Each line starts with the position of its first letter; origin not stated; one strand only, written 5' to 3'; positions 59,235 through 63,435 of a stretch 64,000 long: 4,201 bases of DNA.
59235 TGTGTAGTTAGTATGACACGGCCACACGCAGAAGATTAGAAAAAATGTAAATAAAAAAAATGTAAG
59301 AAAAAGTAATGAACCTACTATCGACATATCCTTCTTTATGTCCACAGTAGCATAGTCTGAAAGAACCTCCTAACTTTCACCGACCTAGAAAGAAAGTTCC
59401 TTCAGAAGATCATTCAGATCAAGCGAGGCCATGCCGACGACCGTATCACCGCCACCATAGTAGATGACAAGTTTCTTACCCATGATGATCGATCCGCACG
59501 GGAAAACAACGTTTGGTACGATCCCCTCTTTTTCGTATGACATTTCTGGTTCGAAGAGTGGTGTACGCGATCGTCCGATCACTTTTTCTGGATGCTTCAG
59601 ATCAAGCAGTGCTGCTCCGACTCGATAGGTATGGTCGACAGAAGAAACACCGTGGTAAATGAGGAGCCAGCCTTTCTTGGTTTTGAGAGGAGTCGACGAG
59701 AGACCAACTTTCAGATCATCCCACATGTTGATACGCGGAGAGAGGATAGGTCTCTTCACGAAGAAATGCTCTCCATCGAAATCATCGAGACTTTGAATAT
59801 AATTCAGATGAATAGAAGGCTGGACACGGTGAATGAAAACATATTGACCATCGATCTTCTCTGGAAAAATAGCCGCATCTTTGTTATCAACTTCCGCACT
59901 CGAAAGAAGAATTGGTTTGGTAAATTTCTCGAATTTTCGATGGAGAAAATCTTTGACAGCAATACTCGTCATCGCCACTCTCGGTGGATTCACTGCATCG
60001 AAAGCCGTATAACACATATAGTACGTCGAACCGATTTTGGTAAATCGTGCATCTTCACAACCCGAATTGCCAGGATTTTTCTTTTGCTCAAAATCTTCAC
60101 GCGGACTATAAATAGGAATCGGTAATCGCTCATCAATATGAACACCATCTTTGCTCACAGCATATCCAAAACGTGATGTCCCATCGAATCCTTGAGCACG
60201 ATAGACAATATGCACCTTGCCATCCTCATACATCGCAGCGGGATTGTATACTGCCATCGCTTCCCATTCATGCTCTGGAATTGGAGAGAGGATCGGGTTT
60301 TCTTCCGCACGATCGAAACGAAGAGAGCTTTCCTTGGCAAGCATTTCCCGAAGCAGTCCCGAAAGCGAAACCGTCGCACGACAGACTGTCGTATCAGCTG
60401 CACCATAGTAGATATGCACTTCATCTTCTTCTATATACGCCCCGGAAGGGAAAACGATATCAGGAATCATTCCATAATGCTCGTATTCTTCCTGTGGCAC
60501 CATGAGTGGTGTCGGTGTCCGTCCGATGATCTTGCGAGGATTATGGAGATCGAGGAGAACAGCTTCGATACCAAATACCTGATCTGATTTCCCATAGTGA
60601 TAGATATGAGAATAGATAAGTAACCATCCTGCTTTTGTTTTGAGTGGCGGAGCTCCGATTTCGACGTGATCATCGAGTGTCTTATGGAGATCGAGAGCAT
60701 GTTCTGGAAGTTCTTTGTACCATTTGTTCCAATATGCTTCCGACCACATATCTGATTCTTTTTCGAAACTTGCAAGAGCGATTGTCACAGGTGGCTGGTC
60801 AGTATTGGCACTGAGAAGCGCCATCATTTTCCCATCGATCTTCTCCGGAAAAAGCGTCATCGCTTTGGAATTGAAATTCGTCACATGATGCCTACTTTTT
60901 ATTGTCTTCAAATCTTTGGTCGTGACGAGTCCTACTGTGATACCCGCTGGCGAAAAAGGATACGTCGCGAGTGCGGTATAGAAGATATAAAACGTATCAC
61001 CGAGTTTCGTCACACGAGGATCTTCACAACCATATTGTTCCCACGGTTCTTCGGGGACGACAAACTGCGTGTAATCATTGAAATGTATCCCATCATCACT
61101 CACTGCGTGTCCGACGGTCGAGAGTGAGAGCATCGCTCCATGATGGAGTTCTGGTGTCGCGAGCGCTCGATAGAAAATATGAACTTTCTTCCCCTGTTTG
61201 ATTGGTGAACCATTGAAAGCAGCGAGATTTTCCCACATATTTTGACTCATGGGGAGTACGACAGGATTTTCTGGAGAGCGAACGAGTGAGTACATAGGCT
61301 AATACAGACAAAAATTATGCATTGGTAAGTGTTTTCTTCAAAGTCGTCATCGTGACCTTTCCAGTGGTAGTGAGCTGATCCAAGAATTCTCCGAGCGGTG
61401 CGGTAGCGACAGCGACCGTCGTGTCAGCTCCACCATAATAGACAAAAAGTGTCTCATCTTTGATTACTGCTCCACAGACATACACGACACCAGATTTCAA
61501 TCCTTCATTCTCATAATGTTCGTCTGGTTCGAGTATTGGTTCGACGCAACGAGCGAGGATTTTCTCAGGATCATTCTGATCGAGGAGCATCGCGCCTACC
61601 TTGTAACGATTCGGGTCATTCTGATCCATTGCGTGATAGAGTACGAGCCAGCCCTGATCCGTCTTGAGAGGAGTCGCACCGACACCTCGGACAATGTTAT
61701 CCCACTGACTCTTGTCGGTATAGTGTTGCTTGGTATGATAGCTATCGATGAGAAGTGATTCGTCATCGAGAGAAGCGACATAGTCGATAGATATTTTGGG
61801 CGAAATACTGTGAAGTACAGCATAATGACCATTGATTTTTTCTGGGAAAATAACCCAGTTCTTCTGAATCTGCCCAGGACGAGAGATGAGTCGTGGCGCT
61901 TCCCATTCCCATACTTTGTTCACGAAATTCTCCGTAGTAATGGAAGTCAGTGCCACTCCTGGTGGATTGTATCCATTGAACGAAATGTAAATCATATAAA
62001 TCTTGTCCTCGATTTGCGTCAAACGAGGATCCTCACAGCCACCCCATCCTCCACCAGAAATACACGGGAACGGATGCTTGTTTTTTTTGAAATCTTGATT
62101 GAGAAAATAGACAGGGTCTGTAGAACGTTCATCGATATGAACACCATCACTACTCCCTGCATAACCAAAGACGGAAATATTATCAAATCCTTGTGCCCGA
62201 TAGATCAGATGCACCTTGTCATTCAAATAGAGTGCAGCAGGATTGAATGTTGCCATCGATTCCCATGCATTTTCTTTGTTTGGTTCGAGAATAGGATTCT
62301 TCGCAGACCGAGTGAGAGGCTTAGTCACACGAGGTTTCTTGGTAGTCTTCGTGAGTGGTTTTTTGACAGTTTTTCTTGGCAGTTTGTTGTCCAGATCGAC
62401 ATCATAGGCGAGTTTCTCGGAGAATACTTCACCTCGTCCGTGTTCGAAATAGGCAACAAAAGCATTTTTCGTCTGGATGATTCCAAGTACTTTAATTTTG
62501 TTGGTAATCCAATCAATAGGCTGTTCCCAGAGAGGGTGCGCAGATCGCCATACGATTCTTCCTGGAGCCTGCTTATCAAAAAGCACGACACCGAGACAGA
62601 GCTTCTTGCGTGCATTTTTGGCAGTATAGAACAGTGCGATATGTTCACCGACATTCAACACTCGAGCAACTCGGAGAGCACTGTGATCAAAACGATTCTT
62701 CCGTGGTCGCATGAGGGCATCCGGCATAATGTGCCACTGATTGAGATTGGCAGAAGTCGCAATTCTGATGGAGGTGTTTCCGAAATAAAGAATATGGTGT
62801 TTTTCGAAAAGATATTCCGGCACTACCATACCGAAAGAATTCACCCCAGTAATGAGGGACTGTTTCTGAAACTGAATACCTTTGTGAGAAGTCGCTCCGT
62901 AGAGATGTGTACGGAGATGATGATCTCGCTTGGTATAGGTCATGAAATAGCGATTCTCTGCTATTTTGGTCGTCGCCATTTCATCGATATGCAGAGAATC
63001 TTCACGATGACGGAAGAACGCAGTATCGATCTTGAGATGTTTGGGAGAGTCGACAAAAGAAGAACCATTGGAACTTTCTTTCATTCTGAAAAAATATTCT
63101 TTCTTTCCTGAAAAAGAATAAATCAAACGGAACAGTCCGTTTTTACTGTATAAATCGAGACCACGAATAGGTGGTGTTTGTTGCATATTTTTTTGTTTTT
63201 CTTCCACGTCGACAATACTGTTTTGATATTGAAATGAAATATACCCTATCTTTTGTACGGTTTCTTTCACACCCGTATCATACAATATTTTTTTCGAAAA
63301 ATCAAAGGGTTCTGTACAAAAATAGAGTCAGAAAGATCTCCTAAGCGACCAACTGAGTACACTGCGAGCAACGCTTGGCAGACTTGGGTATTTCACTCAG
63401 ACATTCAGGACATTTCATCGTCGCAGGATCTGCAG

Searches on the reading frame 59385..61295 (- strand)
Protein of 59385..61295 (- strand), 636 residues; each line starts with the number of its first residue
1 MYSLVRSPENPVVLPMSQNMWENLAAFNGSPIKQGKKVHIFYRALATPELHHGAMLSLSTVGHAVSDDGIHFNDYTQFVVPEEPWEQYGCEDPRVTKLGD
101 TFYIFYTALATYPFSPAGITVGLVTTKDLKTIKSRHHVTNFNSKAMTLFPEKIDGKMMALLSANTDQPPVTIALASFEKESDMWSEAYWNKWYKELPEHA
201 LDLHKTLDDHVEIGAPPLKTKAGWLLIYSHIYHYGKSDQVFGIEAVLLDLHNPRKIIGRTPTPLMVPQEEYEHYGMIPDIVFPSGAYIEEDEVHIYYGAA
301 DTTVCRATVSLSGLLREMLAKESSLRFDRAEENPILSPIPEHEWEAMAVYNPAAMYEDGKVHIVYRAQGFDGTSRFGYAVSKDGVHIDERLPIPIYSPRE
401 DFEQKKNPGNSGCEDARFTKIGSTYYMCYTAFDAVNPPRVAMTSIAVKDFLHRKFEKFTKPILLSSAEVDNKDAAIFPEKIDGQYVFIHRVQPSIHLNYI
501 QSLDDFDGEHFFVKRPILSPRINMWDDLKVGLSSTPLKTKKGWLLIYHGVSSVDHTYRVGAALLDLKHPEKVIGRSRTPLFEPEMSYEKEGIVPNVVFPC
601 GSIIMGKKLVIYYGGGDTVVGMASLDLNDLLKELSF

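Call 54: search_protein_families(library=pfam, proteins=[window:59385-61295:-], max_evalue=0.00001)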
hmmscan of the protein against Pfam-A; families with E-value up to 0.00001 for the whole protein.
window:59385-61295:- (636 aa): 1 family
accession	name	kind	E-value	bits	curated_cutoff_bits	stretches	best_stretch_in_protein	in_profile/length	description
PF04041.19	Glyco_hydro_130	-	1.5e-106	356.4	26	2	345-632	23-316/320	beta-1,4-mannooligosaccharide phosphorylase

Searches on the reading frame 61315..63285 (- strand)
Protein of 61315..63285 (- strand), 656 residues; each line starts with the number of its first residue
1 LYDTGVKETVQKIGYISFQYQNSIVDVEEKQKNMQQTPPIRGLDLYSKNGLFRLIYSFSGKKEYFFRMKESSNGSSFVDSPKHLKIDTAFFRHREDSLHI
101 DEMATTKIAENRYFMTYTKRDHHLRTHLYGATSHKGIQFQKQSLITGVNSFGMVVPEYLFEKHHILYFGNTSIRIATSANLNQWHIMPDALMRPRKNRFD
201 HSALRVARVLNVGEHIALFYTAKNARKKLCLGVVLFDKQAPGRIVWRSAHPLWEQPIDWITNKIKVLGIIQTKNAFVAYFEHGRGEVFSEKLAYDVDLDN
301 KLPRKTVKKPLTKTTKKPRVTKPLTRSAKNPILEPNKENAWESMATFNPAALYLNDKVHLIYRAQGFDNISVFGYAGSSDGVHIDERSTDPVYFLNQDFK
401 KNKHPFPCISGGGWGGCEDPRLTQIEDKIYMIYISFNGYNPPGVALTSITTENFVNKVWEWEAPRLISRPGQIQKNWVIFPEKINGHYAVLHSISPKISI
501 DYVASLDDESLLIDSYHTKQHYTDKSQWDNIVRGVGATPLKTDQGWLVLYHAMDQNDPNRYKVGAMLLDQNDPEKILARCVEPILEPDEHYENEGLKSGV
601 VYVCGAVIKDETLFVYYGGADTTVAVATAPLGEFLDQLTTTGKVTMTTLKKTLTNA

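Call 54: search_protein_families(library=pfam, proteins=[window:61315-63285:-], max_evalue=0.00001)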
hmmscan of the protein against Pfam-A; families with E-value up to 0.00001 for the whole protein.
window:61315-63285:- (656 aa): 1 family
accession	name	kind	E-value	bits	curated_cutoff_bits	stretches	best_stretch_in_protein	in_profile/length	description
PF04041.19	Glyco_hydro_130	-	1.8e-48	165.6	26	1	338-638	27-318/320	beta-1,4-mannooligosaccharide phosphorylase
